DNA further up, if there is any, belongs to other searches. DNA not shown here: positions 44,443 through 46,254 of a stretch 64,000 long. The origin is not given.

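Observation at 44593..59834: Split Dlt-like acyl/aminoacylation system (DltA/DltC-like and MBOAT/DltD-like) in an alphaproteobacterial capsule locus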

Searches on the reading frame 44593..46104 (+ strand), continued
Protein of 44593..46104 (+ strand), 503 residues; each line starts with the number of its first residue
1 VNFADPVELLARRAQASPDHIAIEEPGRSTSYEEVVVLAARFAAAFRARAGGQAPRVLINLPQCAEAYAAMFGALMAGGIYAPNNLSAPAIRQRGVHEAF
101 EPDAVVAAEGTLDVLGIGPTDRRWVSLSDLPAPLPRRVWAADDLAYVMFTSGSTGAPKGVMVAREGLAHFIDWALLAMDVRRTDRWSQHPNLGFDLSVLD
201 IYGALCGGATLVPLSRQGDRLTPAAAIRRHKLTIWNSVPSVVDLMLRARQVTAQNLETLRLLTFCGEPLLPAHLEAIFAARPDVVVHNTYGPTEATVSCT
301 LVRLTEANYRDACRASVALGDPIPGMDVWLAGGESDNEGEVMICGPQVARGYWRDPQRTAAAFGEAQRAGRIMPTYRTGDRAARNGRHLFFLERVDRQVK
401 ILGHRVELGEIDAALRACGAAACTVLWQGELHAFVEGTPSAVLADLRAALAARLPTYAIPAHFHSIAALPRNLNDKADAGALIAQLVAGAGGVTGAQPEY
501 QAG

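Call 14: find_encoding_contigs(protein=P0073, flank=10000, max_places=2)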
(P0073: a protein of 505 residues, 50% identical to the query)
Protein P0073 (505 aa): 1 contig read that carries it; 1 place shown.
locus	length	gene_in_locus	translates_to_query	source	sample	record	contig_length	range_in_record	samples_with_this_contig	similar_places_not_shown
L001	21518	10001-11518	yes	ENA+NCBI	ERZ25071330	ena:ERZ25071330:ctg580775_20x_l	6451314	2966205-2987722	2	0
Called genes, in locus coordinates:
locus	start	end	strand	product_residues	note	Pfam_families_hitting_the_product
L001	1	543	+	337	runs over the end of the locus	PF00483:NTP_transferase, PF12804:NTP_transf_3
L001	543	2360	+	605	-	PF00664:ABC_membrane (faint), PF00005:ABC_tran, PF02463:SMC_N (weak), PF13304:AAA_21 (faint)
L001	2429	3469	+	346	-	PF01073:3Beta_HSD, PF01370:Epimerase, PF02719:Polysacc_synt_2, PF04321:RmlD_sub_bind, PF07993:NAD_binding_4 (faint), PF08659:KR (faint), PF13460:NAD_binding_10, PF16363:GDP_Man_Dehyd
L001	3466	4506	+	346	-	PF13489:Methyltransf_23, PF08241:Methyltransf_11 (weak), PF08242:Methyltransf_12 (weak)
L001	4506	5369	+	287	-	PF01370:Epimerase, PF04321:RmlD_sub_bind, PF16363:GDP_Man_Dehyd (weak)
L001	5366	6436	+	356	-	PF03102:NeuB, PF08666:SAF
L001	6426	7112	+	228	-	PF00535:Glycos_transf_2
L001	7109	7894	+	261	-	PF02348:CTP_transf_3, PF12804:NTP_transf_3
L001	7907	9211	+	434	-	PF00202:Aminotran_3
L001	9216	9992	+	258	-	PF02522:Antibiotic_NAT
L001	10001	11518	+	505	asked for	PF00501:AMP-binding, PF13193:AMP-binding_C (weak)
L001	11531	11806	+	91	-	PF00550:PP-binding (weak)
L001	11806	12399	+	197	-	PF00583:Acetyltransf_1, PF13508:Acetyltransf_7, PF13673:Acetyltransf_10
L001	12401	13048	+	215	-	PF13302:Acetyltransf_3, PF00583:Acetyltransf_1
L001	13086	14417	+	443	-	PF16254:DUF4910, PF09940:DUF2172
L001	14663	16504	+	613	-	PF13522:GATase_6, PF13537:GATase_7, PF00733:Asn_synthase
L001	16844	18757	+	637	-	-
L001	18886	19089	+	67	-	PF01527:HTH_Tnp_1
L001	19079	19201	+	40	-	-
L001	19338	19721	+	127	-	PF13276:HTH_21, PF00665:rve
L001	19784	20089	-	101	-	-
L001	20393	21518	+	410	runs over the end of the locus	-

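Call 15: find_encoding_contigs(protein=P0105, flank=10000, max_places=2)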
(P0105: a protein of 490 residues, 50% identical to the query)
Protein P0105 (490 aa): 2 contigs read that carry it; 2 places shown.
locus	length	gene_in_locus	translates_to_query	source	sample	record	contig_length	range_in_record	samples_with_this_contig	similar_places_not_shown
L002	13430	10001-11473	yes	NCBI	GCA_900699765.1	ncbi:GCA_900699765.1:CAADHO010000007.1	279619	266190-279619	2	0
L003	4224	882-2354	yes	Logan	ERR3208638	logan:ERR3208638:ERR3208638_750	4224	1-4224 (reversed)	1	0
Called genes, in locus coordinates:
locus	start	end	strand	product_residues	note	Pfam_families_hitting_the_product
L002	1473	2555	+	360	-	PF03102:NeuB, PF08666:SAF (weak)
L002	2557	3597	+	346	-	PF00106:adh_short, PF01073:3Beta_HSD, PF01370:Epimerase, PF02719:Polysacc_synt_2, PF04321:RmlD_sub_bind, PF05368:NmrA, PF16363:GDP_Man_Dehyd, PF13460:NAD_binding_10, +1 more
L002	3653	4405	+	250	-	-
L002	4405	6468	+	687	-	PF02348:CTP_transf_3, PF12804:NTP_transf_3, PF00202:Aminotran_3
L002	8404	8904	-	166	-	PF14294:DUF4372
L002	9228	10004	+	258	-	PF02522:Antibiotic_NAT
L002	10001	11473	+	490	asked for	PF00501:AMP-binding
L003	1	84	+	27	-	?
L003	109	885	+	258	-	PF02522:Antibiotic_NAT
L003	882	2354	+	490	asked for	PF00501:AMP-binding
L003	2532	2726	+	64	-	-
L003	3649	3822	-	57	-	-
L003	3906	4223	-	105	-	?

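Call 19: find_related_loci(query=A1, collection=genome_contigs, flank=10000)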
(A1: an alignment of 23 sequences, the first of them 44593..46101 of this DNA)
Query A1 (503 aa) in genome_contigs; peptide patterns used: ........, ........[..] (x = any residue, [..] = any of these).
600 stretches matched a pattern (row limit reached: there are more); 600 encode a relative of the query (tblastn E <= 1e-3); the best 80 are kept; 80 distinct loci.
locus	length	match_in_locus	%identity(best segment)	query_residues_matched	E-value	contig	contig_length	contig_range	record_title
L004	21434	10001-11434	46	3-481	3e-116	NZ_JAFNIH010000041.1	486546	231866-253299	Pinisolibacter aquiterrae strain B13 NODE_2_length_486546_cov_138.613192, whole genome shotgun sequence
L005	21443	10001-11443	39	5-487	7e-108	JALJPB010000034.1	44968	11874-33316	MAG: Colwellia sp. isolate ALOHA_DT_126 DT-Colwellia-8_34, whole genome shotgun sequence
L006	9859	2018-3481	47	2-490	5e-106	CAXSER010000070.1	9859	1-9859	MAG: uncultured Acetobacteraceae bacterium isolate private_VT2_metawrap_bin.1 genome assembly, contig: private_VT2_metaw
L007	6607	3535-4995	44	5-478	2e-95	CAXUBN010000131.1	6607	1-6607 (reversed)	MAG TPA_asm: uncultured Acetobacteraceae bacterium isolate public_SRR14722158_metawrap_bin.1 genome assembly, contig: pu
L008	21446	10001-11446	32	8-482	2e-59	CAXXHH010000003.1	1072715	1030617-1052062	MAG: Prolixibacteraceae bacterium isolate 9dafeae9-995d-4582-b1cb-baaad5d3516c genome assembly, contig: contig_3, whole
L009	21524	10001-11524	31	8-478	3e-58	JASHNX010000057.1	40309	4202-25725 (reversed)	MAG: Candidatus Sulfotelmatobacter sp. isolate JOPF008 JOPF_NEAR_contig_232730, whole genome shotgun sequence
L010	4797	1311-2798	32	1-493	4e-58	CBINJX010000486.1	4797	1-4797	MAG TPA_asm: uncultured Verrucomicrobiales bacterium isolate SRR16817047_binner12_Refined_46 genome assembly, contig: ER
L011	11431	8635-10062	33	5-478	4e-57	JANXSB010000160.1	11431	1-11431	MAG: Chthoniobacter sp. isolate 336R_metabat_413_sub 336R_k141_1501686, whole genome shotgun sequence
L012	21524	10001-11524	31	8-478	6e-56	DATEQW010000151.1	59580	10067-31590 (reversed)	MAG TPA_asm: Candidatus Sulfotelmatobacter sp. isolate SMAG_U9057 k141_241940, whole genome shotgun sequence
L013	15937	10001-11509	28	2-485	4e-55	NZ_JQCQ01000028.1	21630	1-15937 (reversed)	Pediococcus argentinicus strain DSM 23026 Scaffold28, whole genome shotgun sequence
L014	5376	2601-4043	34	2-478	4e-55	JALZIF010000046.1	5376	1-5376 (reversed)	MAG: Gemmatimonadota bacterium isolate MOJ bin7 SC8837-39_k127_862779, whole genome shotgun sequence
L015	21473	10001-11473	32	8-486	2e-54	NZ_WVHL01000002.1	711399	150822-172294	Pseudomonas sp. LD120 Pseudomonas_sp_LD120_2, whole genome shotgun sequence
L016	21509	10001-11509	29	1-486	3e-54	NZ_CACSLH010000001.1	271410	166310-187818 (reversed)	Enterococcus sp. CSURQ0835, whole genome shotgun sequence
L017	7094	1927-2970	38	146-478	3e-54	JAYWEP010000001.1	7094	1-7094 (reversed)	MAG: Chthoniobacter sp. isolate GL98_DN_concoct_206 GL98_DN_concoct_206_0, whole genome shotgun sequence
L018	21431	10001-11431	33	17-484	8e-54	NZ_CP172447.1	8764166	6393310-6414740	Streptomyces sp. BBFR25 chromosome, complete genome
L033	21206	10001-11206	35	70-482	2e-50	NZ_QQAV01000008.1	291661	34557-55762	Pseudacidovorax intermedius strain DSM 21352 Ga0244541_108, whole genome shotgun sequence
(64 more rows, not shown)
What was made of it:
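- Tried and rejected: Genome-collection scan with the family alignment (call 19).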

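Call 23: find_encoding_contigs(protein=P0007, flank=10000, max_places=1)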
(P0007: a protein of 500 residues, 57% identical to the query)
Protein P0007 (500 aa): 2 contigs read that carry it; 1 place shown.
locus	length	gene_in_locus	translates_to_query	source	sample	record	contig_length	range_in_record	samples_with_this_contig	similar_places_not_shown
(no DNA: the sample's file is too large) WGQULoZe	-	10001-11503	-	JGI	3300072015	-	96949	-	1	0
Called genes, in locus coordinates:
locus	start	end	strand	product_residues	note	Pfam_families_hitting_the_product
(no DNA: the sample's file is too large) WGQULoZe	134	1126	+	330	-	PF00106:adh_short (weak), PF01073:3Beta_HSD, PF01370:Epimerase, PF02719:Polysacc_synt_2, PF04321:RmlD_sub_bind, PF07993:NAD_binding_4, PF13460:NAD_binding_10, PF16363:GDP_Man_Dehyd, +1 more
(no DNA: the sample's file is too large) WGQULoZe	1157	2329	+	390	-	PF02350:Epimerase_2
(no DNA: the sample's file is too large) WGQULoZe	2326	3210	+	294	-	PF00551:Formyl_trans_N, PF02911:Formyl_trans_C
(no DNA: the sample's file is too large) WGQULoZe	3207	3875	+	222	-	PF02585:PIG-L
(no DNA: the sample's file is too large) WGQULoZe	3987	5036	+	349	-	PF00571:CBS, PF00483:NTP_transferase, PF12804:NTP_transf_3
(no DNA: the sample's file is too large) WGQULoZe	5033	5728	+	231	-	PF01128:IspD (faint), PF02348:CTP_transf_3, PF12804:NTP_transf_3 (weak)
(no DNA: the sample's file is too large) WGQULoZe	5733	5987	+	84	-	-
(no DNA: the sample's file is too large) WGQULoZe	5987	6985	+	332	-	PF00106:adh_short (weak), PF01073:3Beta_HSD, PF01370:Epimerase, PF02719:Polysacc_synt_2, PF04321:RmlD_sub_bind, PF16363:GDP_Man_Dehyd, PF07993:NAD_binding_4 (weak), PF13460:NAD_binding_10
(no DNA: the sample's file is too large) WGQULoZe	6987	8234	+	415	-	PF00155:Aminotran_1_2, PF01041:DegT_DnrJ_EryC1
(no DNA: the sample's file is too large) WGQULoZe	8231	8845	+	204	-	PF13302:Acetyltransf_3, PF00583:Acetyltransf_1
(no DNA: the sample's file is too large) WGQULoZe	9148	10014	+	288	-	PF02522:Antibiotic_NAT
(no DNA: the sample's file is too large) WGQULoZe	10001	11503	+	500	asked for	PF00501:AMP-binding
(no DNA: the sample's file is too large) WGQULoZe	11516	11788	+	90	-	PF00550:PP-binding (weak)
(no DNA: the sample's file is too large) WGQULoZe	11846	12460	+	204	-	PF00583:Acetyltransf_1, PF13508:Acetyltransf_7 (weak)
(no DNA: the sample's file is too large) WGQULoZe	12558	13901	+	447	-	PF16254:DUF4910, PF09940:DUF2172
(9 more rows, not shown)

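Call 24: find_encoding_contigs(protein=P0039, flank=10000, max_places=1)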
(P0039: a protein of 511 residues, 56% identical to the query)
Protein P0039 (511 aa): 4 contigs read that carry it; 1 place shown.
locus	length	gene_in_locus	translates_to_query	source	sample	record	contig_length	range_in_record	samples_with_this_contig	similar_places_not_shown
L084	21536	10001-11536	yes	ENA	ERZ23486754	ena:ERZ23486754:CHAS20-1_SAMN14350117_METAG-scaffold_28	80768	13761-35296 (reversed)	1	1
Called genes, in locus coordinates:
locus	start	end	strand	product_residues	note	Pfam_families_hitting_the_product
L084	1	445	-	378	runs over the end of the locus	-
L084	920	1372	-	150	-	PF07309:FlaF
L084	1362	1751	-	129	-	PF07378:FlbT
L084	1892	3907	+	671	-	PF20157:Maf_flag10_N, PF01973:MptE-like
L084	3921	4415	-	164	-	PF13671:AAA_33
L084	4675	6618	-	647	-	PF12895:ANAPC3 (weak), PF13181:TPR_8 (faint), PF14559:TPR_19 (weak), PF07719:TPR_2 (faint), PF13428:TPR_14 (faint), PF13844:Glyco_transf_41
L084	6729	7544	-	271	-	PF00669:Flagellin_N, PF00700:Flagellin_C (weak)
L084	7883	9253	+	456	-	PF16254:DUF4910, PF09940:DUF2172, PF16221:HTH_47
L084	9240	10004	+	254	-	PF02522:Antibiotic_NAT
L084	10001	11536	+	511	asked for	PF00501:AMP-binding, PF13193:AMP-binding_C (faint)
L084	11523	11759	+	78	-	-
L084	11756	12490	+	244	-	PF01209:Ubie_methyltran (weak), PF13489:Methyltransf_23, PF05175:MTS (weak), PF13649:Methyltransf_25, PF13847:Methyltransf_31, PF08241:Methyltransf_11, PF08242:Methyltransf_12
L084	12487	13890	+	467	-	PF00070:Pyr_redox (weak), PF07992:Pyr_redox_2 (faint), PF12831:FAD_oxidored (faint), PF01593:Amino_oxidase, PF13450:NAD_binding_8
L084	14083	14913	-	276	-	PF00669:Flagellin_N, PF00700:Flagellin_C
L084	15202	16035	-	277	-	-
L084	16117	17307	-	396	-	-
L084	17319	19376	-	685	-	PF00460:Flg_bb_rod (weak), PF22638:FlgK_D1, PF06429:Flg_bbr_C (weak)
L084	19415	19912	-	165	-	-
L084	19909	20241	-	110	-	PF10135:Rod-binding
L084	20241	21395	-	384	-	PF02119:FlgI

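Call 25: find_encoding_contigs(protein=P0114, flank=10000, max_places=1)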
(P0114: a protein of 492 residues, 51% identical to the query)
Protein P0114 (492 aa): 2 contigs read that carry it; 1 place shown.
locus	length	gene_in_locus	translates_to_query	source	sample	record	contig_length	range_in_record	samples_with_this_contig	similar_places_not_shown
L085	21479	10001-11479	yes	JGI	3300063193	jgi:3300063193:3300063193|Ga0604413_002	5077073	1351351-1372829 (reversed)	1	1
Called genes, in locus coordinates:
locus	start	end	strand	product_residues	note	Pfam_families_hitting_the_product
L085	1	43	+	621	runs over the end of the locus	PF00664:ABC_membrane, PF02463:SMC_N (faint), PF13555:AAA_29 (weak), PF00005:ABC_tran, PF13304:AAA_21 (faint), PF13401:AAA_22 (faint)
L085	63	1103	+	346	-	PF13489:Methyltransf_23, PF08241:Methyltransf_11 (weak), PF08242:Methyltransf_12 (weak)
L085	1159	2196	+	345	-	PF01073:3Beta_HSD, PF01370:Epimerase, PF02719:Polysacc_synt_2, PF04321:RmlD_sub_bind, PF07993:NAD_binding_4 (weak), PF16363:GDP_Man_Dehyd, PF13460:NAD_binding_10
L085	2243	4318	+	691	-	PF01370:Epimerase, PF04321:RmlD_sub_bind, PF16363:GDP_Man_Dehyd, PF02719:Polysacc_synt_2 (weak), PF01041:DegT_DnrJ_EryC1, PF00155:Aminotran_1_2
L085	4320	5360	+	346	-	-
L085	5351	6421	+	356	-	PF03102:NeuB, PF08666:SAF (weak)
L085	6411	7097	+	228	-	PF00535:Glycos_transf_2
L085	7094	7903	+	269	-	PF02348:CTP_transf_3, PF12804:NTP_transf_3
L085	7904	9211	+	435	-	PF00202:Aminotran_3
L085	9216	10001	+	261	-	PF02522:Antibiotic_NAT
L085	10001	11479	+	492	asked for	PF00501:AMP-binding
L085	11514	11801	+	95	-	PF00550:PP-binding (weak)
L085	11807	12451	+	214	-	PF00583:Acetyltransf_1, PF13673:Acetyltransf_10, PF13508:Acetyltransf_7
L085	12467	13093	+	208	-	PF13302:Acetyltransf_3, PF00583:Acetyltransf_1 (weak)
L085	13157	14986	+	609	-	-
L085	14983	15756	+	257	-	PF05721:PhyH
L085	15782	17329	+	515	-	PF03062:MBOAT, PF13813:MBOAT_2 (weak)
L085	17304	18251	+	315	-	-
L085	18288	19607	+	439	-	PF16254:DUF4910, PF09940:DUF2172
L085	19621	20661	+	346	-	PF03102:NeuB, PF08666:SAF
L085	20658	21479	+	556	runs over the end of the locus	-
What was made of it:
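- L085 also carries both gene sets (call 25). A GNAT follows the carrier in L001, L085 and the P0007 context (calls 14, 23, 25).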

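Call 34: find_related_loci(query=window:44593-46101:+, collection=metagenome_contigs, flank=10000)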
Query window:44593-46101:+ (503 aa) in metagenome_contigs; peptide patterns used: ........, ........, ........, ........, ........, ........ (x = any residue, [..] = any of these).
83 stretches matched a pattern; 48 encode a relative of the query (tblastn E <= 1e-3); 48 distinct loci.
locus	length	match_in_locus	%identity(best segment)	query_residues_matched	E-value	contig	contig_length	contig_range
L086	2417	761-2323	35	1-490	2e-69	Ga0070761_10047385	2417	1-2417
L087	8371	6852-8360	35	12-482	4e-66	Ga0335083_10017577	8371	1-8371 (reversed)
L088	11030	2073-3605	34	12-486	1e-60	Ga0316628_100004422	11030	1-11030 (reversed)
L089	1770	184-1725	33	13-490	4e-60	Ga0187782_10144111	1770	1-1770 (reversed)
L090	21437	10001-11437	33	16-482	4e-51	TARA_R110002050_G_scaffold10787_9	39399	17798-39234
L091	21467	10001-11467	34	10-483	2e-49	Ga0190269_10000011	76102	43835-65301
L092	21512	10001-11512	31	8-499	3e-49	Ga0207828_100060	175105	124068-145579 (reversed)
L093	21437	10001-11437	33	16-482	5e-49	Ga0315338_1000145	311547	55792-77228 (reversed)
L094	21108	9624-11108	32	8-490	7e-49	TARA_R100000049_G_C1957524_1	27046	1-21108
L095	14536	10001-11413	33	27-482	9e-49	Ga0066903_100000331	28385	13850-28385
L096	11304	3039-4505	34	8-484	5e-49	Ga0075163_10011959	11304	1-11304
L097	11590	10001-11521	32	18-487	6e-50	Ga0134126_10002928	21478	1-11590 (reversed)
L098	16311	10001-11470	33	8-482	6e-43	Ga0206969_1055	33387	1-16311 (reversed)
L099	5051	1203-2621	34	8-482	3e-43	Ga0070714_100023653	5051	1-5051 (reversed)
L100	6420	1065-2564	31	8-482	2e-42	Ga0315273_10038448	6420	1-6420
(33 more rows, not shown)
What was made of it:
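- Tried and rejected: Metagenome scan with the single protein (call 34).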

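Call 35: find_encoding_contigs(protein=P0008, flank=10000, max_places=1)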
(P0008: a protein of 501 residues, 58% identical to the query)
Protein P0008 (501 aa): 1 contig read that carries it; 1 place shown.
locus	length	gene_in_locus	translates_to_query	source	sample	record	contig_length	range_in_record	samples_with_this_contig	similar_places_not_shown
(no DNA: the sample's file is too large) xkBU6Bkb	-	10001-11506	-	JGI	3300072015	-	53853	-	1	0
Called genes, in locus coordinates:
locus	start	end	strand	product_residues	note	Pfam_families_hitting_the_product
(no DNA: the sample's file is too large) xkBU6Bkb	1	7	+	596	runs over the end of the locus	PF02543:Carbam_trans_N, PF16861:Carbam_trans_C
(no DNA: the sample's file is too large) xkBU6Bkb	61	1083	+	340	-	PF00685:Sulfotransfer_1, PF13469:Sulfotransfer_3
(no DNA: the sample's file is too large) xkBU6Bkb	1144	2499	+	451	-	PF16254:DUF4910, PF09940:DUF2172, PF16221:HTH_47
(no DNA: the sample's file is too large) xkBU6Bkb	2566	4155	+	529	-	PF05159:Capsule_synth (weak)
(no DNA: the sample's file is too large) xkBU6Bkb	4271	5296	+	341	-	PF01073:3Beta_HSD, PF01370:Epimerase, PF02719:Polysacc_synt_2, PF04321:RmlD_sub_bind, PF05368:NmrA (weak), PF08659:KR (weak), PF16363:GDP_Man_Dehyd, PF13460:NAD_binding_10, +2 more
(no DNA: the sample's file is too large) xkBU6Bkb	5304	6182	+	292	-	PF01370:Epimerase, PF04321:RmlD_sub_bind, PF16363:GDP_Man_Dehyd, PF02719:Polysacc_synt_2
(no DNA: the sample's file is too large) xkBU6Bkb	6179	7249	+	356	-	PF03102:NeuB, PF08666:SAF (faint)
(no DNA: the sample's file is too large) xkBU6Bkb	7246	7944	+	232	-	PF00535:Glycos_transf_2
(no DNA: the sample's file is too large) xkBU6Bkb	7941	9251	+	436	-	PF00202:Aminotran_3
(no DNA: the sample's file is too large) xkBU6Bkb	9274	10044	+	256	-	PF02522:Antibiotic_NAT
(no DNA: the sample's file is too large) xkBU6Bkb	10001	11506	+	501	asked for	PF00501:AMP-binding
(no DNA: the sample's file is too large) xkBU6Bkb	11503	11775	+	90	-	PF00550:PP-binding (weak)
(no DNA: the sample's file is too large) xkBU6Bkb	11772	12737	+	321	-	PF00551:Formyl_trans_N, PF02911:Formyl_trans_C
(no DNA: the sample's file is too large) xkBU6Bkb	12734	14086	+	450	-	PF16254:DUF4910, PF09940:DUF2172, PF01022:HTH_5 (weak)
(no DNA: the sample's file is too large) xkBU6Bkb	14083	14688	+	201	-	PF13302:Acetyltransf_3, PF13420:Acetyltransf_4 (weak), PF00583:Acetyltransf_1 (weak)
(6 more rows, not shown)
